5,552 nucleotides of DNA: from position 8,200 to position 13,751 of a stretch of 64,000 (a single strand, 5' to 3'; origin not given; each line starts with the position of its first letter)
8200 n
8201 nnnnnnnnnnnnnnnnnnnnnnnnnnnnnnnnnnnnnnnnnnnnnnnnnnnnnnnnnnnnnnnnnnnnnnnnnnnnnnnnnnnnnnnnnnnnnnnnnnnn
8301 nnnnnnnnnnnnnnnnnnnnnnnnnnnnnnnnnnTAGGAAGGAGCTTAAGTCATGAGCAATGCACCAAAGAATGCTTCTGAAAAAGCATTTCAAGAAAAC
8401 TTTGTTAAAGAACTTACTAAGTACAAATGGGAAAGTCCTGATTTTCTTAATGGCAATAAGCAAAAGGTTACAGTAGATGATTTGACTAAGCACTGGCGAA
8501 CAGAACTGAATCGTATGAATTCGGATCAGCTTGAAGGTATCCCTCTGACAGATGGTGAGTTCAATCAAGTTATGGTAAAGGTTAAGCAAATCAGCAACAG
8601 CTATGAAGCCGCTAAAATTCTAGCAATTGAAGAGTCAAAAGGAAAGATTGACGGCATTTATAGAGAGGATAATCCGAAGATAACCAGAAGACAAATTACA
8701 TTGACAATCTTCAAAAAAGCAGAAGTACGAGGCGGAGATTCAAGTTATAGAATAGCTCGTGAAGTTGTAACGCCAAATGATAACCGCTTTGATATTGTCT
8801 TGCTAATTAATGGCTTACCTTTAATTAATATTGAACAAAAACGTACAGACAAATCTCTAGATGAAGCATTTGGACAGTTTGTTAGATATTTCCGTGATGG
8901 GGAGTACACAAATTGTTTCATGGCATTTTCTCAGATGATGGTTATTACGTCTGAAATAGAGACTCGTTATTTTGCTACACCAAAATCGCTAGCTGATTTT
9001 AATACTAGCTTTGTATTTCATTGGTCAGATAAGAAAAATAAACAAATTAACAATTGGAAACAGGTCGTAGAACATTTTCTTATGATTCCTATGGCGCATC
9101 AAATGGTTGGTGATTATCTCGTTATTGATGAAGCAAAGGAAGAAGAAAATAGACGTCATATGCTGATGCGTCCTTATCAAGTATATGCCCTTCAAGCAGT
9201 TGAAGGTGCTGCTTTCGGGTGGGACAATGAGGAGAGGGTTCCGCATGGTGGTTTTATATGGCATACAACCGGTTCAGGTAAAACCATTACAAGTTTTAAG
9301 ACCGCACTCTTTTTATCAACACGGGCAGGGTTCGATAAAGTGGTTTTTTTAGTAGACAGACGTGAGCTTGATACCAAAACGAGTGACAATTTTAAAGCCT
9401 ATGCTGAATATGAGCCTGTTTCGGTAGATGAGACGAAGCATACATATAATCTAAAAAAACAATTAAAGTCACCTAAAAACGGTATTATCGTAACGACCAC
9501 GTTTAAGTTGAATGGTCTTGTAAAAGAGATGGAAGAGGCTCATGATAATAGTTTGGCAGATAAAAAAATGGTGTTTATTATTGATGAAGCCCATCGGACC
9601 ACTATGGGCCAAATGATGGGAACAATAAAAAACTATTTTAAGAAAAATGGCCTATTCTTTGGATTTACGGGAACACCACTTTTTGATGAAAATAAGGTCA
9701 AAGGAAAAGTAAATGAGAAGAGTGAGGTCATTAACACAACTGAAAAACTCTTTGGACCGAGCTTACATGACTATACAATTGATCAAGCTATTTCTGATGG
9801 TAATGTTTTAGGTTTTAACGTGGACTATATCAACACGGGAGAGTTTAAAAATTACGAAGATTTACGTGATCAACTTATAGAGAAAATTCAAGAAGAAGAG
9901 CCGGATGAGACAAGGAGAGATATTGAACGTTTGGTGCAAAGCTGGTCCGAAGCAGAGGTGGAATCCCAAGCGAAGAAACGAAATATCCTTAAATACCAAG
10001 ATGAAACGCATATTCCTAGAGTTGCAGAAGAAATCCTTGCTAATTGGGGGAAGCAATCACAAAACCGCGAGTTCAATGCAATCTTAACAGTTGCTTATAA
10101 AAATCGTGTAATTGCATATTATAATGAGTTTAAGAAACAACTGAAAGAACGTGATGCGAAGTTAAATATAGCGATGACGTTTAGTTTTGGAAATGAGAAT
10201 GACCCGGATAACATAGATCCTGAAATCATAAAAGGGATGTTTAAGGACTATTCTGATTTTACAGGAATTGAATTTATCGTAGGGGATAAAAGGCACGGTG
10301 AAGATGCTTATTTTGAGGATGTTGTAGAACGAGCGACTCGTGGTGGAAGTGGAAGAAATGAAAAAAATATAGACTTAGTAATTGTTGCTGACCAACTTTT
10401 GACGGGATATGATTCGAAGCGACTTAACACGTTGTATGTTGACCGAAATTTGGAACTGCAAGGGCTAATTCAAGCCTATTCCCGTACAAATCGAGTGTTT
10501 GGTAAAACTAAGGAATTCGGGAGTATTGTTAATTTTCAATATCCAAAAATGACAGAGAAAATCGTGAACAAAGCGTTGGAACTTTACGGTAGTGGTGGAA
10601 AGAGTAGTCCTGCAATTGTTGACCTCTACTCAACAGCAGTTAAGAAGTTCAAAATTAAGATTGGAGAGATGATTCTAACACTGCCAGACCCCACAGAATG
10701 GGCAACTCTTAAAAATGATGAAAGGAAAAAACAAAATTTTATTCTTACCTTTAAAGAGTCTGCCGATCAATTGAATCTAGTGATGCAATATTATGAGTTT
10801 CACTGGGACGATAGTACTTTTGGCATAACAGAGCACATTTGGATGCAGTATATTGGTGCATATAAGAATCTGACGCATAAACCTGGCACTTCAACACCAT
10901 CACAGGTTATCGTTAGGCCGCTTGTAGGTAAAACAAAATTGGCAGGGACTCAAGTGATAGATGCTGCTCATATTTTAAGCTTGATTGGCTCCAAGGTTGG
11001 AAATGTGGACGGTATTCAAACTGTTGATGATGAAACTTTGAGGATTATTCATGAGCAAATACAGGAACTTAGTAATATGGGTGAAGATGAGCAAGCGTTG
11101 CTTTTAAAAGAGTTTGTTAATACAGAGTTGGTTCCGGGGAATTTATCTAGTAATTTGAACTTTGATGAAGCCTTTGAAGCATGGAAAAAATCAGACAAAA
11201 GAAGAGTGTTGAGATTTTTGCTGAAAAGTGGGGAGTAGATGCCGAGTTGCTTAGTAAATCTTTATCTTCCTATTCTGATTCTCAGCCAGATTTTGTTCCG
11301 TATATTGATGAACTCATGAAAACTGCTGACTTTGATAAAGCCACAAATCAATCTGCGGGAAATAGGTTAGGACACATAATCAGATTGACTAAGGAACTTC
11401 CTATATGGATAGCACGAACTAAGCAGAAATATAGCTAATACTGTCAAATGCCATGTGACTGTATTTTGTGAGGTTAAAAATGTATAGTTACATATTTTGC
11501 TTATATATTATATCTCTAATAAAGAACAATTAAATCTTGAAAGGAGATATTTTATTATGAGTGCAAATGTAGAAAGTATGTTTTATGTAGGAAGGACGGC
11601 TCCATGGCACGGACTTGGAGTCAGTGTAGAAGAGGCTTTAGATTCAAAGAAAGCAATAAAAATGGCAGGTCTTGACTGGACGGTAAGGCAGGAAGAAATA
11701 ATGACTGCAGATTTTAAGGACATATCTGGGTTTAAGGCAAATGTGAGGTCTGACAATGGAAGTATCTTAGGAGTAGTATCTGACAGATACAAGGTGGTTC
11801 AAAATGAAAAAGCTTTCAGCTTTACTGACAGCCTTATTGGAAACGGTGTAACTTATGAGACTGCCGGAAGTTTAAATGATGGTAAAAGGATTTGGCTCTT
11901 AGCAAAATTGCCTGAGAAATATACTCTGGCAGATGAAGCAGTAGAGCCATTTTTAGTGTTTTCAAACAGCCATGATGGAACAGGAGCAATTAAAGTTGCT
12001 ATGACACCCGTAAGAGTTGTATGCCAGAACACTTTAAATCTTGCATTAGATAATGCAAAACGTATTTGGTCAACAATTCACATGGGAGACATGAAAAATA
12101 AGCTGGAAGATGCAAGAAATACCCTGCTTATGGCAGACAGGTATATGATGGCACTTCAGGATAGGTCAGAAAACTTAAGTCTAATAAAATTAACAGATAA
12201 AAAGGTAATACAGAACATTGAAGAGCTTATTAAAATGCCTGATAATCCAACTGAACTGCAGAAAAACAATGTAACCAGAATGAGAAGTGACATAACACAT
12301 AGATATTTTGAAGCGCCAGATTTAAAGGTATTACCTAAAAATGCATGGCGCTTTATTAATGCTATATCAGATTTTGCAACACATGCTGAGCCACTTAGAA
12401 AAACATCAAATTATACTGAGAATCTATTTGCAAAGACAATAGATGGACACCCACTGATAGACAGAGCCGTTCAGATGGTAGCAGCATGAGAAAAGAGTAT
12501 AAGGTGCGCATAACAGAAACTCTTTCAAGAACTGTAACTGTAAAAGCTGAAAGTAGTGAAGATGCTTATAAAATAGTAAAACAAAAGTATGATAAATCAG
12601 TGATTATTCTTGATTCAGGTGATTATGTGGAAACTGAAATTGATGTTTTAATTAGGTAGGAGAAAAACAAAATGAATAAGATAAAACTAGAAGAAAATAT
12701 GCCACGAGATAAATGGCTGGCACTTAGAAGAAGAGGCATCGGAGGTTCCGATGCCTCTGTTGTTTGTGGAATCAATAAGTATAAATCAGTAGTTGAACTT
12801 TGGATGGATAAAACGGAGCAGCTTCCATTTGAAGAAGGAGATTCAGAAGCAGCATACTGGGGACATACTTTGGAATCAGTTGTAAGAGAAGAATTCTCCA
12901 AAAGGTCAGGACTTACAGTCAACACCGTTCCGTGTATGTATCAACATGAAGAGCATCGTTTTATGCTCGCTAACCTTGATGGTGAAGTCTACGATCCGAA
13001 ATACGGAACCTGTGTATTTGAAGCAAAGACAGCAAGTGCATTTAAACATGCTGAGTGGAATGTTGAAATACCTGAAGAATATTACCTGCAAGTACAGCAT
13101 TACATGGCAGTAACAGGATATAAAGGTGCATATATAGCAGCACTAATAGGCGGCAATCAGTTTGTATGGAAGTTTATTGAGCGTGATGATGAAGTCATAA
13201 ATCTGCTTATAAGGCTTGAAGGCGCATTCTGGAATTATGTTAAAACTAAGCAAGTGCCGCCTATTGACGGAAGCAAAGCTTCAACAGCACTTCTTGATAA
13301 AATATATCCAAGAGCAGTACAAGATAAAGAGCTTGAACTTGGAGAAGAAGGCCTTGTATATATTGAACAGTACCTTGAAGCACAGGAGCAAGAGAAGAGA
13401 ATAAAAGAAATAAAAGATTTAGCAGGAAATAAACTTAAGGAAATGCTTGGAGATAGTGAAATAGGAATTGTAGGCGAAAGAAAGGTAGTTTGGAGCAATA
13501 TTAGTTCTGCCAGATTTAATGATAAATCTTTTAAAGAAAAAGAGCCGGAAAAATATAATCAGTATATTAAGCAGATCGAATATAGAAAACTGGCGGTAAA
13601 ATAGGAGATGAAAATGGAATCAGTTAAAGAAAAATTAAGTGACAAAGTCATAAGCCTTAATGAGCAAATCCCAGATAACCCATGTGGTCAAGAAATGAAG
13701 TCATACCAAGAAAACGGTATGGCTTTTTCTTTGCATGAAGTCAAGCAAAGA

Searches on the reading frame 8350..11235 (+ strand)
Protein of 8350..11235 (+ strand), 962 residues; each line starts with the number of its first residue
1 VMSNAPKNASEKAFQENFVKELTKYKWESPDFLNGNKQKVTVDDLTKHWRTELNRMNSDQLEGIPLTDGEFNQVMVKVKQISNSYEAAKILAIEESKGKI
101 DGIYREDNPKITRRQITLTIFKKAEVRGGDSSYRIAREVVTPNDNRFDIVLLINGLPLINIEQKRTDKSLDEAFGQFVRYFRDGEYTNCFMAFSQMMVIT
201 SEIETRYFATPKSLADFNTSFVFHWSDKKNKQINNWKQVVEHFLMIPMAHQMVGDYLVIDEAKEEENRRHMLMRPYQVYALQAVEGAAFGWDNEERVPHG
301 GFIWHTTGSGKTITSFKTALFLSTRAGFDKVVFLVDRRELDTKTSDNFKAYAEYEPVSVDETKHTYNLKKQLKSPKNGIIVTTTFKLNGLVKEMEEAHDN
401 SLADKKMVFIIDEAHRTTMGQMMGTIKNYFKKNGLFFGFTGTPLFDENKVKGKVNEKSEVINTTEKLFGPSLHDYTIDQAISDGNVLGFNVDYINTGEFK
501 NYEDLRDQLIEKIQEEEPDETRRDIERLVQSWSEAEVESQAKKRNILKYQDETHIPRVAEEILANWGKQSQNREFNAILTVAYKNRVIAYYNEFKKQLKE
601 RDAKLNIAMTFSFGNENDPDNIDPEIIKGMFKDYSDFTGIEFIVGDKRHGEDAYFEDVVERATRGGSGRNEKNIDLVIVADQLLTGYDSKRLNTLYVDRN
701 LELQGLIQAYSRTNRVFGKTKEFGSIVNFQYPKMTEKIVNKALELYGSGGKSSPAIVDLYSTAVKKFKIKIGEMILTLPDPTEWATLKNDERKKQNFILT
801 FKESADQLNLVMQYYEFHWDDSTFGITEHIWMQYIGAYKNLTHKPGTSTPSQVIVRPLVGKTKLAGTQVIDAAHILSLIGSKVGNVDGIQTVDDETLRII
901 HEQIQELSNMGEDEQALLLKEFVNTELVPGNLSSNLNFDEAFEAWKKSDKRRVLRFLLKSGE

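Call 54: search_protein_families(library=pfam, proteins=[window:8350-11235:+], max_evalue=0.001)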
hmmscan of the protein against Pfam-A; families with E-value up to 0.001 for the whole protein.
window:8350-11235:+ (962 aa): 6 families
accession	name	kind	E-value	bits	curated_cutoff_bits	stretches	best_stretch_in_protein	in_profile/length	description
PF18766.7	SWI2_SNF2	-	1.1e-44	153.2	26.7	1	296-522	16-220/221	SWI2/SNF2 ATPase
PF22679.2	T1R_D3-like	-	5.2e-43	147.6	27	1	574-730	2-157/158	Type I restriction enzyme subunit R domain 3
PF04851.21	ResIII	-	6.7e-30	104.6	22.5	1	271-443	2-162/164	Type III restriction enzyme, res subunit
PF12008.13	EcoR124_C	-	4.6e-21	76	23.1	1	756-954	2-193/260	Type I restriction and modification enzyme - subunit R C terminal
PF04313.20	HSDR_N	-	1.2e-16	61.7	25.1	1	10-212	3-194/198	Type I restriction enzyme R protein N terminus (HSDR_N)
PF00270.35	DEAD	-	1.5e-08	35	26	1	306-422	22-134/167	DEAD/DEAH box helicase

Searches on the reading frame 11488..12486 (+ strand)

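Call 54: search_protein_families(library=pfam, proteins=[window:11488-12486:+], max_evalue=0.001)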
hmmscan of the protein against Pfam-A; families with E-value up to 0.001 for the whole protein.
window:11488-12486:+ (333 aa): 1 family
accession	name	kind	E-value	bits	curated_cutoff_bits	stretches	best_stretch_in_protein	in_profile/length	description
PF06067.16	DUF932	-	2.5e-55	188.2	23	1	94-307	2-216/227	Domain of unknown function (DUF932)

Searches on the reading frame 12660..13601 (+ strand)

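Call 54: search_protein_families(library=pfam, proteins=[window:12660-13601:+], max_evalue=0.001)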
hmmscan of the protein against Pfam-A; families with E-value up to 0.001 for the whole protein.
window:12660-13601:+ (314 aa): 1 family
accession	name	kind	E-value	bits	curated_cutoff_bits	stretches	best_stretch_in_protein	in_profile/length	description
PF09588.16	YqaJ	-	8.2e-43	146.7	22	1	18-155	1-150/150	YqaJ-like viral recombinase domain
